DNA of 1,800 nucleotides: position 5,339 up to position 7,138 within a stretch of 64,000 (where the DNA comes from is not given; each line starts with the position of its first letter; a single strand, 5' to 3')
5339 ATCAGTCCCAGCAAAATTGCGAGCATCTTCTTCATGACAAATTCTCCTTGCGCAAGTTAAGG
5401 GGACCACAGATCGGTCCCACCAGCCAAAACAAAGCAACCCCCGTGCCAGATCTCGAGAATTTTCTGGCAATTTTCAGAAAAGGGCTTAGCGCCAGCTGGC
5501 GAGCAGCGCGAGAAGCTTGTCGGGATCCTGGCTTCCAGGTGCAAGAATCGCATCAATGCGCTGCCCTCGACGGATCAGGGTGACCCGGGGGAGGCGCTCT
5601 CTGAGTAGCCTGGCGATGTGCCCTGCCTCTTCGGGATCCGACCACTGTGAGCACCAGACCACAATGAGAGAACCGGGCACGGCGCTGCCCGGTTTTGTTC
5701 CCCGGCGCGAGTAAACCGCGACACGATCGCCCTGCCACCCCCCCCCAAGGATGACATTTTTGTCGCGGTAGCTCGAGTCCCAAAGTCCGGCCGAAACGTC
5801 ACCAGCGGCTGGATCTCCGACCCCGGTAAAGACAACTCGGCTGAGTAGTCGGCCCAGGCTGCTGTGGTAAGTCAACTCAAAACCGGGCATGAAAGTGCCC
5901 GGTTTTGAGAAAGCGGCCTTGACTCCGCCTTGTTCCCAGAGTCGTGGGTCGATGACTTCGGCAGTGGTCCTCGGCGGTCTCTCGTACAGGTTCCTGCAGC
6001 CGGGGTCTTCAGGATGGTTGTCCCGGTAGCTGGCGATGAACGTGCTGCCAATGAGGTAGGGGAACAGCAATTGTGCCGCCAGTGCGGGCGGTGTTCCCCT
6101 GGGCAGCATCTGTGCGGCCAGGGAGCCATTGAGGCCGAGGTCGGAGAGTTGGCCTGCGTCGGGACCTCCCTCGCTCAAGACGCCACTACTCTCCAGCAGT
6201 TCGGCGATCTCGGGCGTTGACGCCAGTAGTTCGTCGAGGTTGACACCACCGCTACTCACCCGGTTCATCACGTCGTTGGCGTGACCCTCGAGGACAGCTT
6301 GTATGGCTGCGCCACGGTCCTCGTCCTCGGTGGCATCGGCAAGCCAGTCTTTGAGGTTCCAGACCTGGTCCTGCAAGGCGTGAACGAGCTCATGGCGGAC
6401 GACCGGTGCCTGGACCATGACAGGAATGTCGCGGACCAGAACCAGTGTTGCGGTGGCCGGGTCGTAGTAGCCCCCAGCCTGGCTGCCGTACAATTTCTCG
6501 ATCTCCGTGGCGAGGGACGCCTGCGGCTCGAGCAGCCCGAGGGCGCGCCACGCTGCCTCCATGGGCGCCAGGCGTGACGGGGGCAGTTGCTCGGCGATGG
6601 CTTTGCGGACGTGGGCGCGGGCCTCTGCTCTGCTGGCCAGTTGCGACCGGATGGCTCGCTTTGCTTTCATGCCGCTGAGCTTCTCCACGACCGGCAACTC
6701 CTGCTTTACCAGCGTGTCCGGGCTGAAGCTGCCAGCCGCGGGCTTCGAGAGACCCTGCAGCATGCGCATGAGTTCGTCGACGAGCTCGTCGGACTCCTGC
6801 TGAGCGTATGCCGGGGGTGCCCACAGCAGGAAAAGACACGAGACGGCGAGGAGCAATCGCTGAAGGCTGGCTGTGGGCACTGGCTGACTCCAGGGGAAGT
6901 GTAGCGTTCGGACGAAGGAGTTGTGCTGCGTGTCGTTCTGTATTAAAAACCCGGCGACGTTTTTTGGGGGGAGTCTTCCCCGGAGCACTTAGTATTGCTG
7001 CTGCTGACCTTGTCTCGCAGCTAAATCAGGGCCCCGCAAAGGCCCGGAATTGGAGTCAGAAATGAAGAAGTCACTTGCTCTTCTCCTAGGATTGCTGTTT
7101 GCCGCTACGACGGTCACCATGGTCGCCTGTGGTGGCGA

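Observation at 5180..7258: Inverted paralogous mini-lipoprotein genes (40/42 aa, poly-Asp +/- His3) bracketing a secreted HExxH metallopeptidase gene, with conserved 3' UUCG-hairpin + terminator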

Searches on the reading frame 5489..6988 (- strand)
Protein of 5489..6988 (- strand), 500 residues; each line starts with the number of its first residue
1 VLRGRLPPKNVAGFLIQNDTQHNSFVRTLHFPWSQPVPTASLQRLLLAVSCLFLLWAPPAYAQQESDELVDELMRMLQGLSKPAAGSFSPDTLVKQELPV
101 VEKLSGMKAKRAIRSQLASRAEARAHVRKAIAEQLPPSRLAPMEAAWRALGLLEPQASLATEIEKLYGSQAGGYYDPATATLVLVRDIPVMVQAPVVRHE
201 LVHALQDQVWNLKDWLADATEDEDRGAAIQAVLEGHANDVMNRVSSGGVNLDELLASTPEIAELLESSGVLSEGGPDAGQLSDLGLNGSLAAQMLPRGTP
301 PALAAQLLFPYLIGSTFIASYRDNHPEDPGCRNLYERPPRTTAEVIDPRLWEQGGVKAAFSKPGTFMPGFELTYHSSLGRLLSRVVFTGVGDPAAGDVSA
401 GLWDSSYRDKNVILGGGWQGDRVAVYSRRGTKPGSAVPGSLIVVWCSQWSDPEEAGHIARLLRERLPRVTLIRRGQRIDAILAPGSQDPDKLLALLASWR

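Call 4: search_protein_families(library=pfam, proteins=[window:5489-6988:-], max_evalue=0.1)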
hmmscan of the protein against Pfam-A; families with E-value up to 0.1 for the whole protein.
window:5489-6988:- (500 aa): 1 family
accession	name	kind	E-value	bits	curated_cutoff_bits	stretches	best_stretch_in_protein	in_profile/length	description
PF20573.4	DUF6782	-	0.0026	17.5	27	1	169-211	66-108/241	Putative metallopeptidase family (DUF6782)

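Call 5: search_protein_families(library=ncbifam, proteins=[window:5489-6988:-], max_evalue=0.1)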
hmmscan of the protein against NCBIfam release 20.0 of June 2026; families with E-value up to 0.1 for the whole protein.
window:5489-6988:- (500 aa): 1 family
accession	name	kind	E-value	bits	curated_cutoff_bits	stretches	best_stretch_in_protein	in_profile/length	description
NF038145.1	Hvo_1808_fam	equivalog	1.6e-26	93.5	200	2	99-352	37-256/432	Hvo_1808 family surface protein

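Call 18: find_homologous_proteins(query=window:5489-6880:-, max_evalue=0.001)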
Query window:5489-6880:- (464 aa): 148 proteins with E <= 0.001 among 8000 candidates; the best 120 are listed.
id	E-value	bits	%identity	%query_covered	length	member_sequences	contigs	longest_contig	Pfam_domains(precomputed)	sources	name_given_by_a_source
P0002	0.0e+0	1031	100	100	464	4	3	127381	-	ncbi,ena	-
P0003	1.0e-216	738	75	95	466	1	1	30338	PF26686.1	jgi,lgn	jgi:hypothetical protein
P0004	8.3e-215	732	73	98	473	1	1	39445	PF26686.1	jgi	-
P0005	3.2e-206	704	70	98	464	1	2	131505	PF26686.1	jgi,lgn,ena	jgi:hypothetical protein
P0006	1.2e-196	672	66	98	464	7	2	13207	PF26686.1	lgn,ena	-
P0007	3.0e-177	608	75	77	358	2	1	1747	PF26686.1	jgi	-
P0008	1.8e-142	494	55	95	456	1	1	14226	-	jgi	jgi:hypothetical protein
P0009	1.3e-137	478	52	97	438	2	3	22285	PF26686.1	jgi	-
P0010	2.9e-136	473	54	88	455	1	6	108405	PF26686.1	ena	-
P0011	3.7e-136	473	52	97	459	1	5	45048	PF26686.1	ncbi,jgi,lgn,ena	-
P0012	3.9e-136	473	52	93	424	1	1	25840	PF26686.1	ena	-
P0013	2.2e-133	464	53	93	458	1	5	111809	PF26686.1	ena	-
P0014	1.9e-131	457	51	95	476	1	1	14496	PF26686.1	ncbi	-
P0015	3.8e-131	456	51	93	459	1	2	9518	-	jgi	-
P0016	6.7e-131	455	50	95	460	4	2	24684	-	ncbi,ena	-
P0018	4.3e-130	453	50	95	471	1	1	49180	PF26686.1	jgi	jgi:hypothetical protein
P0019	4.7e-130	453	51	95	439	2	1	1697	PF26686.1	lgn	-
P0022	6.3e-127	442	51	98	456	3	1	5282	PF26686.1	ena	-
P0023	1.4e-126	441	48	95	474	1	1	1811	PF26686.1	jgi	jgi:hypothetical protein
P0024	3.5e-125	437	49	94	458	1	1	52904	PF26686.1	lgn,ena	-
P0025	4.3e-125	436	47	95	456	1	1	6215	PF26686.1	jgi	jgi:hypothetical protein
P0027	4.5e-122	426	47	98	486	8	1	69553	PF26686.1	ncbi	-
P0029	7.0e-121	422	47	98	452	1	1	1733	PF26686.1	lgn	-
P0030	1.0e-119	419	49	98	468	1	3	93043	PF26686.1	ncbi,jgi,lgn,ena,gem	-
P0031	3.6e-119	417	46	95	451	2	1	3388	PF26686.1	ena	-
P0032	1.4e-118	415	48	98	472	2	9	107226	PF26686.1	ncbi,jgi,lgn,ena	-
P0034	7.2e-116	406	47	98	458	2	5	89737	PF26686.1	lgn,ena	-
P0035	1.6e-114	401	46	93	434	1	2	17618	PF26686.1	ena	-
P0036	4.3e-114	400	44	99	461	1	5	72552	PF26686.1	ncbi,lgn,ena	-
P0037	1.5e-113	398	49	92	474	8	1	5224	PF26686.1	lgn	-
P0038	1.3e-111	392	44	99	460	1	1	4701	PF26686.1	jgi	jgi:hypothetical protein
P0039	2.1e-110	388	49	90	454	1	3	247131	PF26686.1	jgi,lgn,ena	-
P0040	1.8e-108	382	46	100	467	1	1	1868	PF26686.1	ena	-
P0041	1.5e-107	378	45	98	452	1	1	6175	PF26686.1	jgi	jgi:hypothetical protein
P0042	1.3e-106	375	45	96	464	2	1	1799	PF26686.1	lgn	-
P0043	1.8e-105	372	45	95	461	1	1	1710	PF26686.1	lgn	-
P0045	4.7e-28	116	28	80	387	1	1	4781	PF26686.1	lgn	-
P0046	4.4e-25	107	28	83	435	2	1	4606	PF26686.1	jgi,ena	-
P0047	6.2e-25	106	31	80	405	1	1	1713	PF26686.1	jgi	jgi:hypothetical protein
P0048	1.7e-24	105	30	72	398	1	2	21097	PF26686.1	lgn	-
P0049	1.9e-23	101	29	63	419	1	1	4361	PF26686.1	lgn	-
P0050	5.7e-23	100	31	86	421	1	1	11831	PF26686.1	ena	-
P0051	1.1e-22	99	28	82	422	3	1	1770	PF26686.1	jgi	jgi:hypothetical protein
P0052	1.6e-22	98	29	77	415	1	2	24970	PF26686.1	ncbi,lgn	ncbi:MAG: hypothetical protein ACRELD_09395 [Longimicrobiales bacterium]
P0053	2.9e-22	97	29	81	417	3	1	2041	PF26686.1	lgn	-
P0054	4.4e-22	97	29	80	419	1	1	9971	PF26686.1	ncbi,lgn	-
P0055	4.6e-22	97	27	81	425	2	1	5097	PF26686.1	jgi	jgi:hypothetical protein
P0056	4.8e-22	97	29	86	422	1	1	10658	PF26686.1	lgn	-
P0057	8.2e-22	96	28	80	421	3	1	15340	PF26686.1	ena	-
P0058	1.1e-21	95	28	80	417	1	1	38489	PF26686.1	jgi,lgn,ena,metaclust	metaclust:\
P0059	1.4e-21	95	30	78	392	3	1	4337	PF26686.1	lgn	-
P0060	1.5e-21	95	28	80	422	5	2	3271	PF26686.1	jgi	-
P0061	1.8e-21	95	29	86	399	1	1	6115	PF26686.1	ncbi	-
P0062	2.2e-21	94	31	78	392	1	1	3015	PF26686.1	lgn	-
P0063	2.7e-21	94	30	83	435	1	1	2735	PF26686.1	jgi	jgi:hypothetical protein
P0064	3.2e-21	94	28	81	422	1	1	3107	PF26686.1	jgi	jgi:hypothetical protein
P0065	3.3e-21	94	28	83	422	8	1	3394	PF26686.1,PF20573.5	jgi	jgi:hypothetical protein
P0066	3.6e-21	94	29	78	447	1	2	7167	PF26686.1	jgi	jgi:hypothetical protein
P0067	3.6e-21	94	30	83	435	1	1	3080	PF26686.1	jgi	jgi:hypothetical protein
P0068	7.6e-21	93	30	80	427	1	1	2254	PF26686.1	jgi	jgi:hypothetical protein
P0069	9.3e-21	92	31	66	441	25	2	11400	PF26686.1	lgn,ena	-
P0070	9.3e-21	92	29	86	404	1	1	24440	PF26686.1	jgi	jgi:hypothetical protein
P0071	1.0e-20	92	28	80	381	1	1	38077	PF26686.1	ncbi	-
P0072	1.1e-20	92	27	80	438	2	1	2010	PF26686.1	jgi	jgi:hypothetical protein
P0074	1.2e-20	92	27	76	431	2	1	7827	PF26686.1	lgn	-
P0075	1.9e-20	91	31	57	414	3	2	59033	PF26686.1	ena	-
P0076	2.0e-20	91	29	81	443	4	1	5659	PF26686.1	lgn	-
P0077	3.4e-20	91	30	77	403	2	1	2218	PF26686.1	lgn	-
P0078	4.2e-20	90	35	53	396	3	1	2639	PF26686.1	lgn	-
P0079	5.7e-20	90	29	79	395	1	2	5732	PF26686.1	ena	-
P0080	6.6e-20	90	31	78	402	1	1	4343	PF26686.1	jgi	-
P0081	7.3e-20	89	28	83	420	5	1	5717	PF26686.1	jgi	jgi:hypothetical protein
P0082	2.5e-19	88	27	80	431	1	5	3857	PF26686.1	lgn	-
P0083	3.5e-19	87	29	82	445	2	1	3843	PF26686.1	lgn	-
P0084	6.7e-19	86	30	80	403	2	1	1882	PF26686.1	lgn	-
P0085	1.1e-18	86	31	80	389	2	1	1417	PF26686.1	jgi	jgi:hypothetical protein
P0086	1.2e-18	85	25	81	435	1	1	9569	PF26686.1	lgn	-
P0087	2.3e-18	85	28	83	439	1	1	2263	PF26686.1,PF20573.5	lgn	-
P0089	6.1e-18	83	25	81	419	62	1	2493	PF26686.1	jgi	-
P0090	7.8e-18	83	28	72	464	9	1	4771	PF26686.1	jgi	jgi:hypothetical protein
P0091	9.2e-18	83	26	82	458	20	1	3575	PF26686.1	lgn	-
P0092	1.5e-17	82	28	77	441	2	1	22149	PF26686.1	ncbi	ncbi:MAG: hypothetical protein WEB88_10480 [Gemmatimonadota bacterium]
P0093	4.5e-17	80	27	81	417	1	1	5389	PF26686.1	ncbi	ncbi:MAG: hypothetical protein ABI852_09690, partial [Gemmatimonadaceae bacterium]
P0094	8.8e-17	79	34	47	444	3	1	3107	PF26686.1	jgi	jgi:hypothetical protein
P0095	9.2e-17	79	32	71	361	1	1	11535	PF26686.1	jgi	jgi:hypothetical protein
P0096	1.1e-16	79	33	51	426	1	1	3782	PF26686.1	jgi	jgi:hypothetical protein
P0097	1.1e-16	79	28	81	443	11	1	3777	PF26686.1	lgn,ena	-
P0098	1.6e-16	78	25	79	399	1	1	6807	PF26686.1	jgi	jgi:hypothetical protein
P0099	7.5e-16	76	26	80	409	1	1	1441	PF26686.1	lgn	-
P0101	1.1e-15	76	27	80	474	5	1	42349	PF26686.1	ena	-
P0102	1.1e-15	76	27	79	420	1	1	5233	PF26686.1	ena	-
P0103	2.0e-15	75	31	49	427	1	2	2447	PF26686.1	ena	-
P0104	2.4e-15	75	27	79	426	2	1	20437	PF26686.1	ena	-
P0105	2.6e-15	74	26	79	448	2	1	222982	PF26686.1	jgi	jgi:hypothetical protein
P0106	4.1e-15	74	27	82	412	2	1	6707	PF26686.1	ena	-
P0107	4.6e-15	74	26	81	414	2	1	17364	PF26686.1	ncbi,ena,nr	ncbi:MAG TPA: hypothetical protein VKA84_07225 [Gemmatimonadaceae bacterium]|nr:hypothetical protein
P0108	7.6e-15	73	29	50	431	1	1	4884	PF26686.1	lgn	-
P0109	1.1e-14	72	30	51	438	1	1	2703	PF26686.1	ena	-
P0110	1.1e-14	72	27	79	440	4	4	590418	PF26686.1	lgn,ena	-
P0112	1.6e-14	72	26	82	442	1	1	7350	PF26686.1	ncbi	ncbi:MAG: hypothetical protein ABMA00_09120, partial [Gemmatimonas sp.]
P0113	2.4e-14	71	26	80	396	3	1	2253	PF26686.1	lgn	-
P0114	4.3e-14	70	26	79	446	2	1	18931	PF26686.1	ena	-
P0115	4.5e-14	70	26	79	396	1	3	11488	PF26686.1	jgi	-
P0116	5.6e-14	70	30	49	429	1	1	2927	PF26686.1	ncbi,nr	ncbi:MAG: hypothetical protein M3Y64_04050 [Gemmatimonadota bacterium]|nr:hypothetical protein [Gemm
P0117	1.0e-13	69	27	85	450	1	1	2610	PF26686.1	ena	-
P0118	1.1e-13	69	26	79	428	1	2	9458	PF26686.1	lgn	-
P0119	1.1e-13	69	27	81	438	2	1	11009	PF26686.1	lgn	-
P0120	1.7e-13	68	36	33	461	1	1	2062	PF26686.1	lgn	-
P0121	1.8e-13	68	25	77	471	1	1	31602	PF26686.1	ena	-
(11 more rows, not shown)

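Call 20: find_related_loci(query=A3, collection=genome_contigs, flank=3000)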
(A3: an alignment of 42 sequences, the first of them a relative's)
Query A3 (464 aa) in genome_contigs; peptide patterns used: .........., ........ (x = any residue, [..] = any of these).
600 stretches matched a pattern (row limit reached: there are more); 499 encode a relative of the query (tblastn E <= 1e-3); the best 80 are kept; 80 distinct loci.
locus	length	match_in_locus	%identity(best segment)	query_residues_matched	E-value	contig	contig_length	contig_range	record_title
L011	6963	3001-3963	28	58-426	4e-33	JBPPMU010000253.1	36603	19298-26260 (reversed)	MAG: Gemmatimonadaceae bacterium isolate BIOS2019_out_036 k131_2176410, whole genome shotgun sequence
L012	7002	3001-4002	29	55-441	3e-33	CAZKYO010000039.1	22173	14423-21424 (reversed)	MAG TPA_asm: uncultured Gemmatimonadaceae bacterium isolate binchicken_co118_191 genome assembly, contig: NODE_2340_leng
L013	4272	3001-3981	28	53-426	1e-32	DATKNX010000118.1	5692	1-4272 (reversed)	MAG TPA_asm: Gemmatimonadales bacterium isolate SMAG_U14749 k141_1602178, whole genome shotgun sequence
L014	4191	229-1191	29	57-426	4e-32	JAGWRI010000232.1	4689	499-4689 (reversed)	MAG: Gemmatimonadota bacterium isolate REEB322 k141_2843375, whole genome shotgun sequence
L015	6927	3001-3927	31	57-418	3e-32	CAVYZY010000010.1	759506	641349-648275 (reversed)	MAG: uncultured Gemmatimonadales bacterium isolate MFD02809.bin.1.312 genome assembly, contig: contig_59234, whole genom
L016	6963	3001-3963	28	58-426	3e-32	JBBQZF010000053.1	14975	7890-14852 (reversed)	MAG: Gemmatimonadales bacterium isolate Co_metawrap_2205 Cmw_2205_k141_11152040_length_14975_cov_7.0000, whole genome sh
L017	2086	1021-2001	27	58-429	4e-31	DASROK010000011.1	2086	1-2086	MAG TPA_asm: Gemmatimonadaceae bacterium isolate SMAG_U10266 k141_540063, whole genome shotgun sequence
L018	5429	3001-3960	29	57-426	6e-30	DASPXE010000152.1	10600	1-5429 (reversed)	MAG TPA_asm: Gemmatimonadales bacterium isolate SMAG_U11559 k141_1133640, whole genome shotgun sequence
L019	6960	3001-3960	28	53-419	6e-30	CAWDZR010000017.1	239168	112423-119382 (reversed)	MAG: uncultured Gemmatimonadales bacterium isolate MFD01299.bin.1.239 genome assembly, contig: contig_28171, whole genom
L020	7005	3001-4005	29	58-438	5e-30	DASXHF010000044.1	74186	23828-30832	MAG TPA_asm: Gemmatimonadaceae bacterium isolate SMAG_U5186 k141_7020, whole genome shotgun sequence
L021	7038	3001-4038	29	57-451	7e-30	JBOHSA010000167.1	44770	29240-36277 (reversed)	MAG: Gemmatimonadales bacterium isolate M3-S_metabat2.bin.176 k127_3783434, whole genome shotgun sequence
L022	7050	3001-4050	29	65-427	2e-29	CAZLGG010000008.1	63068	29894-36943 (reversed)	MAG TPA_asm: uncultured Planctomycetia bacterium isolate SRP163575_co2_316 genome assembly, contig: NODE_467_length_6306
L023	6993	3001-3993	31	55-427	3e-29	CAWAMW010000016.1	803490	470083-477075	MAG: uncultured Gemmatimonadales bacterium isolate MFD01721.bin.1.240 genome assembly, contig: contig_6624, whole genome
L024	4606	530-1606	26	57-452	5e-29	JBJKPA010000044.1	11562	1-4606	MAG: Gemmatimonadaceae bacterium isolate Bin_109 S1Ck127_118269_flag_0_multi_8.1294_len_11562, whole genome shotgun sequ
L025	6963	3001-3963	26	58-426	7e-29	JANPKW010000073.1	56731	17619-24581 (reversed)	MAG: Gemmatimonadaceae bacterium isolate VAR_61_metabat_161 VAR_61_k141_1777878, whole genome shotgun sequence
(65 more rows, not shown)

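Call 22: find_encoding_contigs(protein=P0003, flank=4000, max_places=2)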
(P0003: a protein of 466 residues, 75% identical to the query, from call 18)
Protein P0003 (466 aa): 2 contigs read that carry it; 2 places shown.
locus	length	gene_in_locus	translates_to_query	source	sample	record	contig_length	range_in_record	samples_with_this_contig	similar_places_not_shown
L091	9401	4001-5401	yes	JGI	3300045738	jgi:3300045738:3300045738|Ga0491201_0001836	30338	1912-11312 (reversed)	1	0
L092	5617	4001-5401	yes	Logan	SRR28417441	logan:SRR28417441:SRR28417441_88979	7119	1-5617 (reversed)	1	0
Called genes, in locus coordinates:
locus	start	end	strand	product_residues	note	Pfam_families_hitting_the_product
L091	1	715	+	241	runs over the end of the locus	PF00392:GntR, PF07729:FCD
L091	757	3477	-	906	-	PF09136:Glucodextran_B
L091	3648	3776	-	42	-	-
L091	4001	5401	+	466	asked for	PF26686:DUF8575 (weak)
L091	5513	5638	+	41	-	-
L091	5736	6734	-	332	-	PF00294:PfkB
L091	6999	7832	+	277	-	PF11141:DUF2914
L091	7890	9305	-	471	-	PF04389:Peptidase_M28 (weak), PF01546:Peptidase_M20, PF07687:M20_dimer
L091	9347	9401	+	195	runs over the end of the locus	PF13618:Gluconate_2-dh3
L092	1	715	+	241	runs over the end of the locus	PF00392:GntR, PF07729:FCD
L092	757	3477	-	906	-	PF09136:Glucodextran_B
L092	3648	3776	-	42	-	-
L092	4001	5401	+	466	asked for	PF26686:DUF8575 (weak)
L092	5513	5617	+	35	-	?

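Call 23: find_encoding_contigs(protein=P0005, flank=4000, max_places=2)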
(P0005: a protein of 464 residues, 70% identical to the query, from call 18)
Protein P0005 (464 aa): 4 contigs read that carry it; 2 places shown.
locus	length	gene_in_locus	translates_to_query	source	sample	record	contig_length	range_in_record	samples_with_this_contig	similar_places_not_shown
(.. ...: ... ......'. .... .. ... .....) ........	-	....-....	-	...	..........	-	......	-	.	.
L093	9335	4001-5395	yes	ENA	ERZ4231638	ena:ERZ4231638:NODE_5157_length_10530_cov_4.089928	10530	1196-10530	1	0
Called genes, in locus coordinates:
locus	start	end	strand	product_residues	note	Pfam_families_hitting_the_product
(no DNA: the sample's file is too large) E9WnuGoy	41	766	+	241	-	PF00392:GntR, PF07729:FCD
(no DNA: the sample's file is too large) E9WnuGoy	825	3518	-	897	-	PF09136:Glucodextran_B (weak)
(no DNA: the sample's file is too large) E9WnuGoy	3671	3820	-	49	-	-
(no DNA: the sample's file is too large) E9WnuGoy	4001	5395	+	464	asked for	PF26686:DUF8575 (faint)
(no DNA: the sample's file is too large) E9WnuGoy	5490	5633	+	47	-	-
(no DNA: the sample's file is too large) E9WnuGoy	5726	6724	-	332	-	PF00294:PfkB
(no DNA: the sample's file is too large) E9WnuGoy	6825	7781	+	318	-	PF11141:DUF2914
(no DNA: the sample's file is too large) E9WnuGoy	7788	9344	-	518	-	PF00171:Aldedh, PF05893:LuxC (weak)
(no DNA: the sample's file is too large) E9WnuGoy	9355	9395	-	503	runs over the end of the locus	PF00890:FAD_binding_2 (weak), PF01266:DAO (weak), PF00732:GMC_oxred_N, PF05199:GMC_oxred_C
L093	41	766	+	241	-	PF00392:GntR, PF07729:FCD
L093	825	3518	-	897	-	PF09136:Glucodextran_B (weak)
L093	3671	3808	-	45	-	-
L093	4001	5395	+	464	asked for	PF26686:DUF8575 (faint)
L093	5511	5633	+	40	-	-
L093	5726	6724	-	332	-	PF00294:PfkB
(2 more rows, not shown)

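Call 24: find_encoding_contigs(protein=P0006, flank=4000, max_places=2)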
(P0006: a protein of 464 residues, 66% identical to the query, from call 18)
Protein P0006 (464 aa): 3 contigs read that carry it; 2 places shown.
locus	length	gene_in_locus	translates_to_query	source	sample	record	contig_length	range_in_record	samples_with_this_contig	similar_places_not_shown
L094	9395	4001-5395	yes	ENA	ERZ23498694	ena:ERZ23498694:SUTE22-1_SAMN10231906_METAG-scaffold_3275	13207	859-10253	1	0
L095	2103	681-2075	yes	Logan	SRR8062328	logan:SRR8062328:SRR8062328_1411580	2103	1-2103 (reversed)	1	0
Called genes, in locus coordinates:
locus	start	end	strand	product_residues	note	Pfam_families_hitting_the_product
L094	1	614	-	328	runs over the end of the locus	-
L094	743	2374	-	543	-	PF11617:Cu-binding_MopE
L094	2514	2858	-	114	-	-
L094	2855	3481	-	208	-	PF04542:Sigma70_r2, PF08281:Sigma70_r4_2, PF04545:Sigma70_r4 (weak)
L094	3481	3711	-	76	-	PF04964:Flp_Fap (weak)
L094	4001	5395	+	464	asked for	PF26686:DUF8575 (weak)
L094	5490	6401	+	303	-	PF11617:Cu-binding_MopE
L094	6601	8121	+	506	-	PF01030:Recep_L_domain (faint)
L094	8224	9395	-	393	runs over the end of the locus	PF22660:RS_preATP-grasp-like, PF02222:ATP-grasp, PF02786:CPSase_L_D2 (weak), PF07478:Dala_Dala_lig_C (weak), PF21244:PurT_C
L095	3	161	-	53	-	?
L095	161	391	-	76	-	PF04964:Flp_Fap (weak)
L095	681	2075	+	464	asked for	PF26686:DUF8575 (weak)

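Call 33: find_related_loci(query=A3, collection=metagenome_contigs, flank=4000)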
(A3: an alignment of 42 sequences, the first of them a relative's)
Query A3 (464 aa) in metagenome_contigs; peptide patterns used: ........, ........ (x = any residue, [..] = any of these).
600 stretches matched a pattern (row limit reached: there are more); 466 encode a relative of the query (tblastn E <= 1e-3); the best 80 are kept; 80 distinct loci.
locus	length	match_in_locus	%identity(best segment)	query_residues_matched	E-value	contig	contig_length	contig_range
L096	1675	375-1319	32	58-424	6e-34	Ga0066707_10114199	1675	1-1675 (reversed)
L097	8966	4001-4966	30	57-428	3e-33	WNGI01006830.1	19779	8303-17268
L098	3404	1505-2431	31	57-418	7e-33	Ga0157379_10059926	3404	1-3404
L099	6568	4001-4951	32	58-426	5e-33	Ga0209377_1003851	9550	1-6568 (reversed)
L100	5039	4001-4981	28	53-426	5e-32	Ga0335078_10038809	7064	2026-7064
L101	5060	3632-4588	29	53-418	7e-32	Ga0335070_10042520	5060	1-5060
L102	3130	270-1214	31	58-424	3e-32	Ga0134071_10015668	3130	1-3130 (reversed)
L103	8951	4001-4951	31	58-426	2e-31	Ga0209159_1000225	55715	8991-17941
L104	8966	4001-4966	29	57-426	2e-31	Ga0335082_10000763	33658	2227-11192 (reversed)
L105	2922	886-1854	29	57-426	2e-31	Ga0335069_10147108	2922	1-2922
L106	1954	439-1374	30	56-415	2e-31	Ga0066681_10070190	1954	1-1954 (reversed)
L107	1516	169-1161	28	42-423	2e-31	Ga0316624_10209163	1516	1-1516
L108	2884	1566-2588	27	58-451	1e-30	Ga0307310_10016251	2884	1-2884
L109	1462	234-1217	27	57-432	7e-31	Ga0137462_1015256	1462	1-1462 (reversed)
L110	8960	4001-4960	29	57-426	4e-30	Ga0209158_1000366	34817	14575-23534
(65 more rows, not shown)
